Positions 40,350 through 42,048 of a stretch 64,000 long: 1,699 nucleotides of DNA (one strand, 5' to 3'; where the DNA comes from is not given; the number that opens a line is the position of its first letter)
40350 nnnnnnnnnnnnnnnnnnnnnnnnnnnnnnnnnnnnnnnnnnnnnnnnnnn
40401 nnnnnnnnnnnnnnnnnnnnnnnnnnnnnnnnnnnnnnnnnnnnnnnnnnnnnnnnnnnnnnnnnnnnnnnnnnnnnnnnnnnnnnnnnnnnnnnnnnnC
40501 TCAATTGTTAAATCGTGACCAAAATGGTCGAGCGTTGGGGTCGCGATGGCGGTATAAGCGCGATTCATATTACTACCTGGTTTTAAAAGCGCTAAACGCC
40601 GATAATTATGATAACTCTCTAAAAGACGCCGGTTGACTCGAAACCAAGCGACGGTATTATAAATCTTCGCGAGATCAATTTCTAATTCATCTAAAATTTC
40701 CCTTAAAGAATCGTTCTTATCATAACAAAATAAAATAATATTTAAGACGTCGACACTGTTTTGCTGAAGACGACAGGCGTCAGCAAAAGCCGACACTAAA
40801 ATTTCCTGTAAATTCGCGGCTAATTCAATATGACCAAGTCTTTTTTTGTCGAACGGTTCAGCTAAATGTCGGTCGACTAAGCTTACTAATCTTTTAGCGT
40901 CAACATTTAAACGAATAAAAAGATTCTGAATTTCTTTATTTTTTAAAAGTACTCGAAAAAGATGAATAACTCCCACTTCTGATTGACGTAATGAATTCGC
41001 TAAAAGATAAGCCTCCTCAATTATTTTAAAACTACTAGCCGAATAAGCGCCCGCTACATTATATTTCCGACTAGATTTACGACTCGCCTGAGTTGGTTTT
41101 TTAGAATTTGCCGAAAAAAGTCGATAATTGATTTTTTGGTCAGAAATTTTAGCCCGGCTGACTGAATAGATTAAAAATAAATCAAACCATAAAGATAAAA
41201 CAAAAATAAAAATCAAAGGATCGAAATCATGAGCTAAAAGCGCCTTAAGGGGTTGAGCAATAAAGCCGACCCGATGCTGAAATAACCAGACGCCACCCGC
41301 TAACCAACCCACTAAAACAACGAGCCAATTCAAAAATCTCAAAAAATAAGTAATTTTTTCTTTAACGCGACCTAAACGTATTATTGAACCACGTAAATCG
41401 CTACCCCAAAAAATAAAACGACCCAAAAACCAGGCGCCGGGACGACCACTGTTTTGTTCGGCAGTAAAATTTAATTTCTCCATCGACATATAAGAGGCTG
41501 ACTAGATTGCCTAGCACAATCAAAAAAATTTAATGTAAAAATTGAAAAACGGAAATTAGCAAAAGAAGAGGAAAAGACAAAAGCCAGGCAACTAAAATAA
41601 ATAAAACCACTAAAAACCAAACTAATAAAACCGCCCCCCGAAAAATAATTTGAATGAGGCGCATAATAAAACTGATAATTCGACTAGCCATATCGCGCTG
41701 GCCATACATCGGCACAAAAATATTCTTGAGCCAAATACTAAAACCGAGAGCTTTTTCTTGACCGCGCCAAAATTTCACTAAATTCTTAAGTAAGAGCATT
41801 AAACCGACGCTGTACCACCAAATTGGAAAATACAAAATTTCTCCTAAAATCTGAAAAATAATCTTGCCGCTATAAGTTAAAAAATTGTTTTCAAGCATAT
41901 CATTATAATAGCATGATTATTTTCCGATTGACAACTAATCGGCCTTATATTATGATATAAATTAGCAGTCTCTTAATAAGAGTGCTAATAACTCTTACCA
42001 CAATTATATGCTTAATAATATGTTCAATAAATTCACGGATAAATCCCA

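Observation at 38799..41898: Membrane-tethered Hsp100/Clp paralog with a dead D1 ATPase, paired with a small membrane protein, back-to-back with canonical clpB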

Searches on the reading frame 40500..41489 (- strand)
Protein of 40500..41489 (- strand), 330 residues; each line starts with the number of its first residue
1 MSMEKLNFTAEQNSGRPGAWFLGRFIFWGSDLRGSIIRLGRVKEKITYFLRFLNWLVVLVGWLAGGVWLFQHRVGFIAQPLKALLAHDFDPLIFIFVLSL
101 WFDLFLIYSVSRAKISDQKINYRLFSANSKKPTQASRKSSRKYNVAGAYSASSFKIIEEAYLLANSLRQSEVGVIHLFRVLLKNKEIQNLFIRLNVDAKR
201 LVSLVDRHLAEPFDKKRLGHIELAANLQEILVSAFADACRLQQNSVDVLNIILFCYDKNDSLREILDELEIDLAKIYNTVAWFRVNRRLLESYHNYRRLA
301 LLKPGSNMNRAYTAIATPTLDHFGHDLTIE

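Call 8: find_homologous_proteins(query=window:40500-41489:-, max_evalue=0.001)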
Query window:40500-41489:- (330 aa): 8 proteins with E <= 0.001 among 4412 candidates.
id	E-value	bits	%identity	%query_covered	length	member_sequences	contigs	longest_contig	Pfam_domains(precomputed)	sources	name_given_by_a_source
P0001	9.2e-112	391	57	100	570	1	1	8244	PF02861.26,PF04545.23,PF04542.21,PF08281.19,PF13191.13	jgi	-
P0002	5.8e-94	333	47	100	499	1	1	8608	PF02861.26,PF07907.18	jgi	jgi:hypothetical protein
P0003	3.8e-84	301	49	99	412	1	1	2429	PF02861.26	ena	-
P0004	3.1e-78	281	43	100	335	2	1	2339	PF02861.26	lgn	-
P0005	6.1e-74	267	59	72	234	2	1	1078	PF02861.26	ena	-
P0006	5.2e-70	254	53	73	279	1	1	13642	PF02861.26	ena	-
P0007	8.7e-64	234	54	68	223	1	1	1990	PF02861.26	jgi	-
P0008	4.0e-52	196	41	75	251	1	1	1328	PF02861.26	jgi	jgi:hypothetical protein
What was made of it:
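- Tried and rejected: The word-index homolog search with residues 1-330 returned only 8 truncated fragments (call 8).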

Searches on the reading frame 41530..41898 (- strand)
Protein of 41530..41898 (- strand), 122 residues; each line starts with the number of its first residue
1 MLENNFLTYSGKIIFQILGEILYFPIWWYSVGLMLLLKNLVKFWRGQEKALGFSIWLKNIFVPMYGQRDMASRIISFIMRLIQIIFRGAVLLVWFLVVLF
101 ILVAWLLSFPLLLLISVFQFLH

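Call 3: search_protein_families(library=pfam, proteins=[window:41530-41898:-], max_evalue=0.01)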
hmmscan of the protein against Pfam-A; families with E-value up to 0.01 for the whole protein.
window:41530-41898:- (122 aa): 0 families

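Call 4: search_protein_families(library=ncbifam, proteins=[window:41530-41898:-], max_evalue=0.01)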
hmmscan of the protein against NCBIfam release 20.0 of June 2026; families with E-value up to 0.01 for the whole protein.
window:41530-41898:- (122 aa): 0 families

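Call 9: find_homologous_proteins(query=window:41530-41898:-, max_evalue=0.001)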
Query window:41530-41898:- (122 aa): 319 proteins with E <= 0.001 among 363 candidates; the best 120 are listed.
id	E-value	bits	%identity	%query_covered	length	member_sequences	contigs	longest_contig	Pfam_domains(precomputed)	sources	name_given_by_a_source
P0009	6.1e-69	248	100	100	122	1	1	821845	-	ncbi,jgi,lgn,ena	ncbi:MAG: hypothetical protein WC863_02580 [Patescibacteria group bacterium]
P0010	5.9e-66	238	96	100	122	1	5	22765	-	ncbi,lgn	-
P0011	1.8e-58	214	86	100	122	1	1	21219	-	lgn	-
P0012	4.2e-47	177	71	100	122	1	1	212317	-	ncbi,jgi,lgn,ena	ncbi:MAG: hypothetical protein WC458_00540 [Patescibacteria group bacterium]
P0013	6.2e-46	174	76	71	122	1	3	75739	-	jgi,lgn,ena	-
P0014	1.3e-45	172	75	76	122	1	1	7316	-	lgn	-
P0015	1.5e-45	172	68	98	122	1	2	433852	-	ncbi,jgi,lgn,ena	ncbi:MAG: hypothetical protein WC719_02150 [Patescibacteria group bacterium]|jgi:hypothetical protei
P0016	2.0e-45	172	70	100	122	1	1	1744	-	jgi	jgi:hypothetical protein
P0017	2.3e-45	172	72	74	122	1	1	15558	-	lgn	-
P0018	2.4e-45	172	68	98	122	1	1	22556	-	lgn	-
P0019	4.1e-45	171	75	72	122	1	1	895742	-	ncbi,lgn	-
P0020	6.0e-45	170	68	98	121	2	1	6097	-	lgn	-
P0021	6.4e-45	170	75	72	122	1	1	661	-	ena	-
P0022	7.0e-45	170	70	100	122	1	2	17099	-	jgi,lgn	jgi:hypothetical protein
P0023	1.1e-44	169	76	72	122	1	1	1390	-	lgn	-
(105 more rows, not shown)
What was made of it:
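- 41530..41898 (-): Small membrane partner, 122 aa. It has a hydrophobic helix at about 13-37, a highly conserved basic loop (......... and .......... motifs) and a long hydrophobic C-terminal helix at about 88-121. It has 319 homologs, almost all 120-125 aa (call 9).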

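Call 19: find_related_loci(query=A1, collection=genome_contigs, flank=6000)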
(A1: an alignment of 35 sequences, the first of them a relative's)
Query A1 (122 aa) in genome_contigs; peptide patterns used: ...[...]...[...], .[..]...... (x = any residue, [..] = any of these).
600 stretches matched a pattern (row limit reached: there are more); 571 encode a relative of the query (tblastn E <= 1e-3); the best 80 are kept; 80 distinct loci.
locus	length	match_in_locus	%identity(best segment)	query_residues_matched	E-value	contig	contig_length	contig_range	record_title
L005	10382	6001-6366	96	1-122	2e-71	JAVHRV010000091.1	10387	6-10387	MAG: Patescibacteria group bacterium isolate WB02no5_39_7 NODE_4947_length_10387_cov_4.936702, whole genome shotgun sequ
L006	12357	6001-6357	68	1-119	4e-50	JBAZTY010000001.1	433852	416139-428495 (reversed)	MAG: Patescibacteria group bacterium isolate SO_2017_GW1_214 NODE_147_length_433852_cov_2.564240_OW334_2017, whole genom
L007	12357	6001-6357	66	1-119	1e-48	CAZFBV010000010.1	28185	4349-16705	MAG TPA_asm: uncultured Gammaproteobacteria bacterium isolate SRP170004_co1_568 genome assembly, contig: NODE_2463_lengt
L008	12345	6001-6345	66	1-116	3e-47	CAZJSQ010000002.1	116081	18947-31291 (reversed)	MAG TPA_asm: uncultured Gammaproteobacteria bacterium isolate SRP178699_co1_232 genome assembly, contig: NODE_86_length_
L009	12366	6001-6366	71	1-122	8e-46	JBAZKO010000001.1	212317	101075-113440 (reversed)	MAG: Patescibacteria group bacterium isolate SO_2017_LW4_145 scaffold_187_c1_LW137-91_2017, whole genome shotgun sequenc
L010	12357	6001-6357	63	1-119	2e-45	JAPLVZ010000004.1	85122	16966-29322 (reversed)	MAG: Candidatus Falkowbacteria bacterium isolate LacPavin_0419_WC90_MAG_43_11 LacPavin_0419_WC90_scaffold_956369, whole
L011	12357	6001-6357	64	1-119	4e-44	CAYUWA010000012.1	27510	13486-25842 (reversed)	MAG TPA_asm: uncultured Gammaproteobacteria bacterium isolate binchicken_co113_83 genome assembly, contig: NODE_1893_len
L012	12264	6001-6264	75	1-88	3e-43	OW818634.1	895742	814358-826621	metagenome genome assembly, chromosome: 1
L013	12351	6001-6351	62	1-118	3e-43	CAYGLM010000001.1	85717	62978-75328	MAG TPA_asm: uncultured Gammaproteobacteria bacterium isolate ERP113451_co4_283 genome assembly, contig: NODE_42_length_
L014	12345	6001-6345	65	1-116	1e-42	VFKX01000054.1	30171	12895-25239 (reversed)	MAG: Candidatus Falkowbacteria bacterium isolate Bin_61_32 c_000005059200, whole genome shotgun sequence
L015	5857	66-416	61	1-118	9e-43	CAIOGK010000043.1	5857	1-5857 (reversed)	Candidatus Falkowbacteria bacterium isolate Loclat_bin-04004 genome assembly, contig: bin-04004:043/137, whole genome sh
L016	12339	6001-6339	63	1-114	4e-42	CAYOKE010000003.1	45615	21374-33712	MAG TPA_asm: uncultured Gammaproteobacteria bacterium isolate SRP263991_co1_502 genome assembly, contig: NODE_788_length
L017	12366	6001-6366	57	1-122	5e-42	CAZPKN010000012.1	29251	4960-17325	MAG TPA_asm: uncultured Gammaproteobacteria bacterium isolate binchicken_co212_18 genome assembly, contig: NODE_2282_len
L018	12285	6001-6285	74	1-95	5e-42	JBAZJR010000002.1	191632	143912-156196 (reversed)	MAG: Patescibacteria group bacterium isolate SO_2017_LW4_124 scaffold_230_c1_LW137-91_2017, whole genome shotgun sequenc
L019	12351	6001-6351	59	1-118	6e-42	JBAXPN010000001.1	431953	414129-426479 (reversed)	MAG: Candidatus Falkowbacteria bacterium isolate ELA532 MAG532_1, whole genome shotgun sequence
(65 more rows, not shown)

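Call 30: search_protein_families(library=padloc, proteins=[window:41530-41898:-], max_evalue=0.01)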
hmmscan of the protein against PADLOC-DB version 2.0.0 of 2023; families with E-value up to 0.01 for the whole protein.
window:41530-41898:- (122 aa): 0 families

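Call 43: predict_structure(alignment_id=A1)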
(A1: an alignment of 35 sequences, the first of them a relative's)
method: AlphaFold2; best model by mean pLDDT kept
length: 122 residues; sequences in the alignment: 35
mean_pLDDT: 86.9   pTM: 0.63
mean pLDDT of the five models: 86.9, 85.5, 84.6, 78.8, 77.2
residues with pLDDT >= 90: 55; 70-90: 59; 50-70: 7; < 50: 1
segments of 3 or more residues with pLDDT < 50: none
pLDDT, mean of each block of 10 residues (from residue 1): 66 86 87 93 92 89 81 91 94 93 89 84 77
secondary structure, 60 per line:
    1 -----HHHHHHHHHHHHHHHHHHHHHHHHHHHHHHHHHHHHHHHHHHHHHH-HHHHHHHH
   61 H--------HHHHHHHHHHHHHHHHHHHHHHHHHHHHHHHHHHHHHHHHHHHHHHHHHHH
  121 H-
elements in order: H6-51 H53-61 H70-121
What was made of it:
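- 41530..41898 (-): The AF2 model has pLDDT 86.9 and three helices (call 43).
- Closest known: Torsin with LAP1/LULL1. Different: Here the partner is a small helical protein with no AAA fold (call 43).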

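Call 66: fold_search(model_id=the predicted structure, library=pdb)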
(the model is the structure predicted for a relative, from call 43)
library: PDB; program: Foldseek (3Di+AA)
matches with E <= 10: 27; with E <= 0.001: 0
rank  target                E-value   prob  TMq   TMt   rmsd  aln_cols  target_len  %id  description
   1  4ijj_B                2.0e+00  0.25  0.32  0.31   4.6        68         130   15  Structure of transcription factor DksA2 from Pseudomonas aeruginosa (released 2013-02-27)
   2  2f66_C                3.8e+00  0.11  0.22  0.39   7.4        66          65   18  Structure of the ESCRT-I endosomal trafficking complex (released 2006-04-18)
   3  6b87_C                4.1e+00  0.07  0.23  0.28  12.7       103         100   14  Crystal structure of transmembrane protein TMHC2_E (released 2018-03-14)
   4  4ijj_A                4.4e+00  0.15  0.32  0.31   4.7        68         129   15  Structure of transcription factor DksA2 from Pseudomonas aeruginosa (released 2013-02-27)
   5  7q3h_A                4.9e+00  0.08  0.27  0.09  21.9       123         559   17  Pentameric ligand-gated ion channel, DeCLIC at pH 7 with 10 mM EDTA (released 2022-11-16)
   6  9eva_D                5.6e+00  0.07  0.28  0.09  21.9       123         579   17  3DFlex refinement of the CryoEM structure of DeCLIC nanodisc with 10mM calcium (released 2025-04-09)
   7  9fth_A                5.6e+00  0.03  0.23  0.07  25.0       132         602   20  Open conformation of the pentameric ligand-gated ion channel, DeCLIC at pH 5 with 10mM Ca2+ (released 2024-09-11)
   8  9cpc_3G               6.0e+00  0.06  0.27  0.24   9.0       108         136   15  Atomic model of porcine brain ventricles cilia doublet microtubule (48-nm periodicity) (released 2024-10-23)
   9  9p6i_E                6.4e+00  0.08  0.24  0.18   6.2        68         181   13  Crystal Structure of the Histidine Kinase VC2136 from Vibrio cholerae serotype O1 (released 2025-08-20)
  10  9eva_C                6.4e+00  0.06  0.28  0.09  22.0       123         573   17  3DFlex refinement of the CryoEM structure of DeCLIC nanodisc with 10mM calcium (released 2025-04-09)
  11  9eva_B                6.4e+00  0.06  0.28  0.08  22.0       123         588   17  3DFlex refinement of the CryoEM structure of DeCLIC nanodisc with 10mM calcium (released 2025-04-09)
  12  9fv1_A                6.8e+00  0.13  0.48  0.14   5.2       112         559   11  MsbA in MSP1D1 (EPL:PC) Nanodisc inward-facing narrow open (released 2025-03-19)
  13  7rit_A                6.8e+00  0.06  0.30  0.10   9.3       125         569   15  Drug-free A. baumannii MsbA (released 2021-10-06)
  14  6b87_B                6.8e+00  0.05  0.25  0.30  13.2       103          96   14  Crystal structure of transmembrane protein TMHC2_E (released 2018-03-14)
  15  7q3g_A                7.2e+00  0.08  0.30  0.08  21.4       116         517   15  Pentameric ligand-gated ion channel, DeCLIC at pH 7 with 10 mM Ca2+ (released 2022-11-16)
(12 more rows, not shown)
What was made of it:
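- Tried and rejected: A fold search with the small protein gave nothing below E=2 (call 66).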
